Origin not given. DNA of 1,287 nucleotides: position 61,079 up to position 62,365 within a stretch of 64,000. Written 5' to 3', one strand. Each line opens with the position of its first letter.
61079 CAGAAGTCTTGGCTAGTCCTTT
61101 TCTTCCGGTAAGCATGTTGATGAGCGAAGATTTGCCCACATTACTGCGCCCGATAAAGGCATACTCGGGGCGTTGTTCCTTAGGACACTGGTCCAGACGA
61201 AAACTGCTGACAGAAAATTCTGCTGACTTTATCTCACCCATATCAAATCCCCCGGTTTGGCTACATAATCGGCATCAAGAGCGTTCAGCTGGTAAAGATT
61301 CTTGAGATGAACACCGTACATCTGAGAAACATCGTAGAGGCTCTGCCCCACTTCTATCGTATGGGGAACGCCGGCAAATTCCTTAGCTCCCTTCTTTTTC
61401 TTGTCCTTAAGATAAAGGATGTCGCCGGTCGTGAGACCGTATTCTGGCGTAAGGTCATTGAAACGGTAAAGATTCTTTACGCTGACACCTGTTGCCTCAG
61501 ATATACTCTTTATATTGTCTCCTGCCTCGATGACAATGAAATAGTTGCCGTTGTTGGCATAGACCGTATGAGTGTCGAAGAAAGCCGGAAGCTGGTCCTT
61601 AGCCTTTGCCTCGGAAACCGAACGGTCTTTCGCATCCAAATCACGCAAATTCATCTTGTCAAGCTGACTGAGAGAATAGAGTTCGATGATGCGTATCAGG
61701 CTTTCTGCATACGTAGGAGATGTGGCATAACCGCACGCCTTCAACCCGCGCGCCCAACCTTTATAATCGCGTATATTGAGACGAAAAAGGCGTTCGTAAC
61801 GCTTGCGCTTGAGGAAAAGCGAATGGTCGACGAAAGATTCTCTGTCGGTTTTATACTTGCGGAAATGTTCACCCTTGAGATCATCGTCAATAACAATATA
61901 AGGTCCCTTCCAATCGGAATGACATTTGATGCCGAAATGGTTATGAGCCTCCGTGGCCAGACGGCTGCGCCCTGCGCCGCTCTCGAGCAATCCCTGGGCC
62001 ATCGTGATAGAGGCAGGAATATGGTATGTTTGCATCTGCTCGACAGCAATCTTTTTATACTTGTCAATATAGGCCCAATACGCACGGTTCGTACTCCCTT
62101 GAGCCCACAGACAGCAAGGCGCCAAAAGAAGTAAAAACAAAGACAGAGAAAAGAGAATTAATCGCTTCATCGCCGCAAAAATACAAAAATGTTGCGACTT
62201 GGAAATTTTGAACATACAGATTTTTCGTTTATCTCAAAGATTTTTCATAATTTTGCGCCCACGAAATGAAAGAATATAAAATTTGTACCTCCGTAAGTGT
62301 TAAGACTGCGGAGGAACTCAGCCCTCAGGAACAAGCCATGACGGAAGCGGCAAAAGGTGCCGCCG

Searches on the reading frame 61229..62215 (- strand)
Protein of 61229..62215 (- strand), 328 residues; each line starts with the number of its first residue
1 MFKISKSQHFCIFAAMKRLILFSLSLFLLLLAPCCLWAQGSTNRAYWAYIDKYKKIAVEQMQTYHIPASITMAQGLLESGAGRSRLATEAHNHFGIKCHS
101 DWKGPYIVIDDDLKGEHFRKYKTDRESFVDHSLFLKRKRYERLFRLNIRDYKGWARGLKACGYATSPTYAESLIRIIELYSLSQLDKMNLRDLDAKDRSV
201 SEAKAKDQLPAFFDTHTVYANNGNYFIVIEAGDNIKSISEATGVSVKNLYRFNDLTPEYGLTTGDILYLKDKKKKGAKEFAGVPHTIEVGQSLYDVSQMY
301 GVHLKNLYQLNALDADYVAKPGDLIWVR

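Call 71: search_protein_families(library=pfam, proteins=[window:61229-62215:-], max_evalue=0.001)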
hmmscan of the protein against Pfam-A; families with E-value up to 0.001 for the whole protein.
window:61229-62215:- (328 aa): 2 families
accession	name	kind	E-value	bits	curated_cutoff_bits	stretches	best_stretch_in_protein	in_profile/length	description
PF01832.25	Glucosaminidase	-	2.5e-35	122.2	30.2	1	55-181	2-122/123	Mannosyl-glycoprotein endo-beta-N-acetylglucosaminidase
PF01476.26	LysM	-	2.6e-12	46.9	20.9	2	285-327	1-42/43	LysM domain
